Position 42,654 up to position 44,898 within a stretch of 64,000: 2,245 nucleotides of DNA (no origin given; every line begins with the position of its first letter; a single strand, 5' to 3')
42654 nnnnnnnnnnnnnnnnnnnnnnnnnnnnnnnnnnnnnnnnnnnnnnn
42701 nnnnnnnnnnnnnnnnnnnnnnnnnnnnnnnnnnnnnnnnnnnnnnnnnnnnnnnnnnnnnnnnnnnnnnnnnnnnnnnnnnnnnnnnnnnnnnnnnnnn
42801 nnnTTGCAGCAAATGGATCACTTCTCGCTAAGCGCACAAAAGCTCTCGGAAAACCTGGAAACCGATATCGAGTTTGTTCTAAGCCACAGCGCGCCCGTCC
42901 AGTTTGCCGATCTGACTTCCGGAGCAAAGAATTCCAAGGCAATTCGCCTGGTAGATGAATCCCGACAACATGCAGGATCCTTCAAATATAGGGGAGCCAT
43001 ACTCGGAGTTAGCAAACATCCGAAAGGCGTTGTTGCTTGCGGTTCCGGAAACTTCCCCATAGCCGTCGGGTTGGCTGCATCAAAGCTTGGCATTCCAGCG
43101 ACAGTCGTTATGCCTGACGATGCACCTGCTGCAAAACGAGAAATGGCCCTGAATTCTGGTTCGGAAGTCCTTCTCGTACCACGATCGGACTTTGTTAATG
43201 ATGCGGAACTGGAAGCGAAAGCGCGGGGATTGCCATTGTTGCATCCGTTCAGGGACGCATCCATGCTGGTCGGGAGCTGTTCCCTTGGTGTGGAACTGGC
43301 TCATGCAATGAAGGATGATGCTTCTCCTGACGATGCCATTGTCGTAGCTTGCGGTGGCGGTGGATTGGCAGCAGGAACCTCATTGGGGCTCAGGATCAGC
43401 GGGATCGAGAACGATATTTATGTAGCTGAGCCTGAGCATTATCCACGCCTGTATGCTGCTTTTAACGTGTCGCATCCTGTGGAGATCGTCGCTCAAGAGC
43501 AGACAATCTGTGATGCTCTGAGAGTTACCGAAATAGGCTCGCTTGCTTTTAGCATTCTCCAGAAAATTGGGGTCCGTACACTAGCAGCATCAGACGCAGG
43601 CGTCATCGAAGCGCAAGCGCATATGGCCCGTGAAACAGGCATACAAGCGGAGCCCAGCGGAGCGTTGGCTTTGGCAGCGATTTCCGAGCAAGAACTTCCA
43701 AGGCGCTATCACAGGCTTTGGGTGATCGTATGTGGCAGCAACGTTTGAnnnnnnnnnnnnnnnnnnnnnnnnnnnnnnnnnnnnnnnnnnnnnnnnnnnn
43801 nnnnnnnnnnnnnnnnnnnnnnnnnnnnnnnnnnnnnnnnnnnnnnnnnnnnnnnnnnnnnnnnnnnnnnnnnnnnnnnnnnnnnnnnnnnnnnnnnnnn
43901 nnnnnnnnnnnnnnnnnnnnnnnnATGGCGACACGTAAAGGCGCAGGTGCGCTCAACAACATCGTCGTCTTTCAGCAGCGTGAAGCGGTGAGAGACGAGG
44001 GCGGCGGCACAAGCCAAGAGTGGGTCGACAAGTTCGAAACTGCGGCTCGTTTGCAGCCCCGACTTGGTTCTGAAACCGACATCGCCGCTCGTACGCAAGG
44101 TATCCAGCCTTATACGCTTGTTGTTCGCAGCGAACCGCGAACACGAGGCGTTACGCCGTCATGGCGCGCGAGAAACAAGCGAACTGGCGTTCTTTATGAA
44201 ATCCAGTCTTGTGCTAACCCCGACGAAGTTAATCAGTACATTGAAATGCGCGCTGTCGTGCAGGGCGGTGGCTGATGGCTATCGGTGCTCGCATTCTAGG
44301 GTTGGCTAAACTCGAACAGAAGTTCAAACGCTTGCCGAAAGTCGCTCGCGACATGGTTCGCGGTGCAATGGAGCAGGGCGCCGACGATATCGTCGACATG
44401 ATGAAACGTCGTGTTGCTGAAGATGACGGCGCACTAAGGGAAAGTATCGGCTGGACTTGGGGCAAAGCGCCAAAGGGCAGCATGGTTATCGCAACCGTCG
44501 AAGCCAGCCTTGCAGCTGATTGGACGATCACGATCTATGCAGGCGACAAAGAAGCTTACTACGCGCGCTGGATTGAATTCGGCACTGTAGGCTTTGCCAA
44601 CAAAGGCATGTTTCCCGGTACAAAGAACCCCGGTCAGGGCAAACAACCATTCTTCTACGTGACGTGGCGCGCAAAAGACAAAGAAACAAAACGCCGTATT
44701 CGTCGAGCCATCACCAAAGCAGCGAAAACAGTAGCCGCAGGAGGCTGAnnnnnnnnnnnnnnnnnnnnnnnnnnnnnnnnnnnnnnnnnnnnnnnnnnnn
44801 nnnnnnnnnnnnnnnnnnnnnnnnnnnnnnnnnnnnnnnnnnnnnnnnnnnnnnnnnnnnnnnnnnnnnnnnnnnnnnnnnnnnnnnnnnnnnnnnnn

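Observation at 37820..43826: Clean Tn3-family transposon insertion, with TSD TATAA, splitting the head and tail gene blocks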

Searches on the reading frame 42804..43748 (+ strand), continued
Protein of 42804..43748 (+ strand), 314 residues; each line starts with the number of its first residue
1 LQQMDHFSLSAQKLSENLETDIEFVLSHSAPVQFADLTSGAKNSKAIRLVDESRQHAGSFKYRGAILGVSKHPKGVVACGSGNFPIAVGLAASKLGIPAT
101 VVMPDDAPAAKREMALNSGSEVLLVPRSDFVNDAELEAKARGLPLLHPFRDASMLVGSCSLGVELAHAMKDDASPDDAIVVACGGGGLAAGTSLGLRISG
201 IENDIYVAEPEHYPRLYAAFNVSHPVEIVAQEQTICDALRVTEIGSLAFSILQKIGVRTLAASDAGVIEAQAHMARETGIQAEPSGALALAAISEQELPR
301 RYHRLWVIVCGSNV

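Call 32: find_related_loci(query=window:42813-43748:+, collection=genome_contigs, flank=8000)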
Query window:42813-43748:+ (311 aa) in genome_contigs; peptide patterns used: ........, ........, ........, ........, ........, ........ (x = any residue, [..] = any of these).
74 stretches matched a pattern; 7 encode a relative of the query (tblastn E <= 1e-3); 7 distinct loci.
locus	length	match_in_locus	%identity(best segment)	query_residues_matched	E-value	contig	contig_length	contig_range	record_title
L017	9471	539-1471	94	1-311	0e+0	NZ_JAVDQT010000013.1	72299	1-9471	Brucella pseudogrignonensis strain DS1730 Ga0451210_13, whole genome shotgun sequence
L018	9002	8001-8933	93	1-311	0e+0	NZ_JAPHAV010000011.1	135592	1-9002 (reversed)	Ochrobactrum chromiisoli strain YY2X Scaffold11_1, whole genome shotgun sequence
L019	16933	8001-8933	93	1-311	0e+0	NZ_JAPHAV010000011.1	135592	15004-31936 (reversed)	Ochrobactrum chromiisoli strain YY2X Scaffold11_1, whole genome shotgun sequence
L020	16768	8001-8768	93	56-311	4e-146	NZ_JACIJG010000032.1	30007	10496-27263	Brucella daejeonensis strain DSM 26944 Ga0373340_32, whole genome shotgun sequence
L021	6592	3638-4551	94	7-311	1e-155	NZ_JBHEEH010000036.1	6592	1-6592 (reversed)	Paenochrobactrum pullorum strain LMG 28095 NODE_36_length_6592_cov_18.004451, whole genome shotgun sequence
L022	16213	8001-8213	87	241-311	6e-35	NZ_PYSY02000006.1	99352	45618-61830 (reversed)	Brucella pituitosa strain CCUG 50899 tig00000015_pilon, whole genome shotgun sequence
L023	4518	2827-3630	35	49-311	1e-25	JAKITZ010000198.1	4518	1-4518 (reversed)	MAG: Robiginitomaculum sp. isolate D96SM.bin.6 NODE_12907_length_4518_cov_2.779094, whole genome shotgun sequence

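Call 38: search_solved_structures(query=window:42813-43748:+, max_evalue=1e-10)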
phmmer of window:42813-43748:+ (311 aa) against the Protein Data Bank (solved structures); distinct sequences matched with E-value up to 1e-10: 20.
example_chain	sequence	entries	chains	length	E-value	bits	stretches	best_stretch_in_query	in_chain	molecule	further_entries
1v71_A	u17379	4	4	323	2.8e-28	102.8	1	48-311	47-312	Hypothetical protein C320.14 in chromosome III | Uncharacterized protein C320.14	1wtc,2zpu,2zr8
1ve5_A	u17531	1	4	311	4.6e-27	98.8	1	24-294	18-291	Threonine deaminase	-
5cvc_A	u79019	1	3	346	4.9e-21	79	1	37-311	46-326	Serine racemase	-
8zkv_A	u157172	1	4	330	7.9e-21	78.3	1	41-311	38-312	L-threonine dehydratase biosynthetic IlvA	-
43cq_A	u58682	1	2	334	8.4e-21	78.3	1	41-311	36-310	L-threonine dehydratase biosynthetic IlvA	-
2gn0_A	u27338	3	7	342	1e-20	78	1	45-299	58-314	Threonine dehydratase catabolic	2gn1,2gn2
1tdj_A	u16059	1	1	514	4.5e-20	75.9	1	41-310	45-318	BIOSYNTHETIC THREONINE DEAMINASE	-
9d2q_A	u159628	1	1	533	5.5e-20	75.6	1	41-310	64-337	L-threonine dehydratase biosynthetic IlvA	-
6lut_A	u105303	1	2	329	6.1e-19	72.1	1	35-311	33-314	Probable serine racemase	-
8y1j_A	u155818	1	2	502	7.5e-18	68.6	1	42-294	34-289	L-threonine dehydratase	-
1pwe_A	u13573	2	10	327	1.2e-17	67.9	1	44-292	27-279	L-serine dehydratase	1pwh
3iau_A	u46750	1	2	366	5.7e-17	65.7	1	44-290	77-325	Threonine deaminase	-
4h27_A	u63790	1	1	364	3.1e-16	63.3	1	42-293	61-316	L-serine dehydratase/L-threonine deaminase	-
2rkb_A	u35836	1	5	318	3.8e-16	63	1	46-295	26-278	Serine dehydratase-like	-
1p5j_A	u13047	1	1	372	6.6e-16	62.2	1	43-293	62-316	L-serine dehydratase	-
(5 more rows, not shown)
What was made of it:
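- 42813..43748 (+): Passenger gene: 311-aa fold-type-II PLP enzyme of the serine racemase / Ser-Thr dehydratase superfamily. Nearest solved structures 1v71 and 1ve5 (call 38).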

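Call 42: find_encoding_contigs(protein=P0011, flank=6000, max_places=3)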
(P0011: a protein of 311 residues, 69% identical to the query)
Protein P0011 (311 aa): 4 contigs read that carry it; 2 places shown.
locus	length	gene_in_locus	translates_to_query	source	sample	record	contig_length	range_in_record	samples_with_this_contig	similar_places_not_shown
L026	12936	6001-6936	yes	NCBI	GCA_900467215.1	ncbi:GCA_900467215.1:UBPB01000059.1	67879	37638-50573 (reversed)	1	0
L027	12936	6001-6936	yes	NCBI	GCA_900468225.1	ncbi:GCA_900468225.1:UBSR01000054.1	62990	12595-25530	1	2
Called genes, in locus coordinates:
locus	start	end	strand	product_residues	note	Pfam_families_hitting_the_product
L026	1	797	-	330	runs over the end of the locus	-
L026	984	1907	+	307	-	PF00126:HTH_1, PF03466:LysR_substrate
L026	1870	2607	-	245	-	PF23441:SDR, PF00106:adh_short, PF01370:Epimerase (weak), PF08659:KR, PF13561:adh_short_C2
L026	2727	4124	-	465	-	PF02417:Chromate_transp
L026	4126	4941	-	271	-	PF00581:Rhodanese (weak), PF09828:ChrB_C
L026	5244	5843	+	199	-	PF03232:COQ7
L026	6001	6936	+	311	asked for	PF00291:PALP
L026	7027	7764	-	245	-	PF00106:adh_short, PF08659:KR, PF13561:adh_short_C2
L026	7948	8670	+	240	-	PF00440:TetR_N, PF17918:TetR_C_15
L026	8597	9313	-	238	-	-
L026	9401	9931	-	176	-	PF13521:AAA_28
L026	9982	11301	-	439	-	PF02518:HATPase_c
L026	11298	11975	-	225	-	PF00072:Response_reg, PF00486:Trans_reg_C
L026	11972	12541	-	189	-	PF01292:Ni_hydr_CYTB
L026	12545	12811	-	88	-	PF13670:PepSY_2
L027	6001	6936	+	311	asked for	PF00291:PALP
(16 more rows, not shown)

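Call 43: find_encoding_contigs(protein=P0015, flank=6000, max_places=2)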
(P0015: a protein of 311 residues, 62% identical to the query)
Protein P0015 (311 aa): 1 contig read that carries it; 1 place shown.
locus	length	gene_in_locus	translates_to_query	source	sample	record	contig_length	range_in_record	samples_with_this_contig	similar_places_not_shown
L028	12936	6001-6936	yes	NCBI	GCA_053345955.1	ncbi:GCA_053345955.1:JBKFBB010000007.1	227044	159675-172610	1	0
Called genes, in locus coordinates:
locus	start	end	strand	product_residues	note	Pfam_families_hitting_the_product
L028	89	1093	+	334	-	PF00528:BPD_transp_1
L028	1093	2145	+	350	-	PF00528:BPD_transp_1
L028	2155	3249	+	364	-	PF00005:ABC_tran, PF13304:AAA_21 (faint), PF17912:OB_MalK (weak), PF08402:TOBE_2 (weak)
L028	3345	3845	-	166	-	PF13404:HTH_AsnC-type, PF13412:HTH_24, PF01037:AsnC_trans_reg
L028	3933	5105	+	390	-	PF06779:MFS_4, PF07690:MFS_1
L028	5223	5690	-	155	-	PF02566:OsmC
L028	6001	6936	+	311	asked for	PF00291:PALP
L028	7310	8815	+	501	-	PF00496:SBP_bac_5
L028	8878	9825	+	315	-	PF19300:BPD_transp_1_N, PF00528:BPD_transp_1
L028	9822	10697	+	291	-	PF12911:OppC_N, PF00528:BPD_transp_1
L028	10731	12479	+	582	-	PF01019:G_glu_transpept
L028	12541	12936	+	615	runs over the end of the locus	PF00005:ABC_tran, PF02463:SMC_N, PF13401:AAA_22 (faint), PF13304:AAA_21 (faint), PF00005:ABC_tran, PF08352:oligo_HPY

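Call 44: search_protein_families(library=padloc, proteins=[window:42813-43748:+], max_evalue=0.01)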
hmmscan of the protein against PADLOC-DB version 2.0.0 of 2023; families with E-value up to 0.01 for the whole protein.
window:42813-43748:+ (311 aa): 0 families

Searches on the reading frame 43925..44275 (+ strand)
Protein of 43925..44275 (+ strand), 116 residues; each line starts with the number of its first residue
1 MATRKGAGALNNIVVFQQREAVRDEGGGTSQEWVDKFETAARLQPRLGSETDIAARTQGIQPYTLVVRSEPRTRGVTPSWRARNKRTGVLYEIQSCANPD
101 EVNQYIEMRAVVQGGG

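Call 4: search_protein_families(library=pfam, proteins=[window:43925-44275:+], max_evalue=0.01)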
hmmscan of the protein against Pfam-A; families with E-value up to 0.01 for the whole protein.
window:43925-44275:+ (116 aa): 1 family
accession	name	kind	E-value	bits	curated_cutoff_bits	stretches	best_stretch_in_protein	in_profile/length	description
PF05521.18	Phage_HCP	-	1.3e-16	61.5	25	1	7-111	3-104/106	Phage head completion protein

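Call 10: find_encoding_contigs(protein=window:43925-44275:+, flank=10000, max_places=10)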
Protein window:43925-44275:+ (116 aa): 5 contigs read that carry it; 4 places shown.
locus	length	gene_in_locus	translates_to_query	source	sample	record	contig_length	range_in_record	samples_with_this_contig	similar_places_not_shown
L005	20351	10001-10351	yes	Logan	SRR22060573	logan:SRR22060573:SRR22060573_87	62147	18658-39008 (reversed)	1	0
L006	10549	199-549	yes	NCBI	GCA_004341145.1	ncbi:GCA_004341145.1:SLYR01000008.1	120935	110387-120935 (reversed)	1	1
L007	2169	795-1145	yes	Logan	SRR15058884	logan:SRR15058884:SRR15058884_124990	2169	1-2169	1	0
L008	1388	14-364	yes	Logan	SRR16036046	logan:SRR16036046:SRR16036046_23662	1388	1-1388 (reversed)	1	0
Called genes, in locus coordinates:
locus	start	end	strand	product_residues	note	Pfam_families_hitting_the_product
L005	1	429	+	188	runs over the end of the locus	-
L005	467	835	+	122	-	-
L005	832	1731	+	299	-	-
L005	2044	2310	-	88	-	-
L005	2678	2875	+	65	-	-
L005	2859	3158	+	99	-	PF01844:HNH (weak)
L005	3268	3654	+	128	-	-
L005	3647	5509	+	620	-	PF03354:TerL_ATPase, PF20441:TerL_nuclease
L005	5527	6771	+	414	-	PF04860:Phage_portal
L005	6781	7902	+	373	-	PF25145:NfeD1b_N, PF01343:Peptidase_S49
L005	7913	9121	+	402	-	PF05065:Phage_capsid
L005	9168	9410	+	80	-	-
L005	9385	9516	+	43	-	-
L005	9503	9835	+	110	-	PF05135:Phage_connect_1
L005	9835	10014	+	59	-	-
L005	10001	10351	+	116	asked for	PF05521:Phage_HCP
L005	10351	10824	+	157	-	PF04883:HK97-gp10_like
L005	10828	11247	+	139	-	PF11367:Tail_completion_gp17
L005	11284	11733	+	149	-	PF06199:Phage_tail_2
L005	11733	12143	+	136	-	PF11836:Phage_TAC_11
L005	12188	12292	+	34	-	-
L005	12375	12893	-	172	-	-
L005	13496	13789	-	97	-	-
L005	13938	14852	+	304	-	-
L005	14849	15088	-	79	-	-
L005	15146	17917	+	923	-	PF20155:TMP_3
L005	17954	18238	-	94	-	PF01165:Ribosomal_S21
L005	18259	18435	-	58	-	-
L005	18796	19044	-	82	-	PF00313:CSD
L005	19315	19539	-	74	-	-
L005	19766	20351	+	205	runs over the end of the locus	-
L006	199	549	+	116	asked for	PF05521:Phage_HCP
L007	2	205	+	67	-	?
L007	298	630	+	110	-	PF05135:Phage_connect_1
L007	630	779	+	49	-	-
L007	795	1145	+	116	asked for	PF05521:Phage_HCP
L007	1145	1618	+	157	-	PF04883:HK97-gp10_like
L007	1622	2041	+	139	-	PF11367:Tail_completion_gp17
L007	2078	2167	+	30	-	?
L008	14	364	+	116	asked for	PF05521:Phage_HCP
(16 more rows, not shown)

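Call 21: search_protein_families(library=phrogs, proteins=[window:43925-44275:+], max_evalue=0.01)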
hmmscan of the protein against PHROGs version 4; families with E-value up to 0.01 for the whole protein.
window:43925-44275:+ (116 aa): 1 family
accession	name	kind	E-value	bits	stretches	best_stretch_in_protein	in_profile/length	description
phrog_25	-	connector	1e-16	62.8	1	7-113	38-139/286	head closure Hc1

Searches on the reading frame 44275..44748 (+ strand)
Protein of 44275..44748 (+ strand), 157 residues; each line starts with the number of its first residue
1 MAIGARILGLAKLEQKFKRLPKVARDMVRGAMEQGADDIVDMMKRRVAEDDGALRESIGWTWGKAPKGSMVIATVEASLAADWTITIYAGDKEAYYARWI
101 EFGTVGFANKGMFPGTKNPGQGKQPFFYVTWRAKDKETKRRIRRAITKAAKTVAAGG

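Call 4: search_protein_families(library=pfam, proteins=[window:44275-44748:+], max_evalue=0.01)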
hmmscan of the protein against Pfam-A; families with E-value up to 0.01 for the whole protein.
window:44275-44748:+ (157 aa): 1 family
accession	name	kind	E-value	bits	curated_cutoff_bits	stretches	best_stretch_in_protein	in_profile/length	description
PF04883.17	HK97-gp10_like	-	9.5e-12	46.2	21.4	1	11-103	1-78/78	Bacteriophage HK97-gp10, putative tail-component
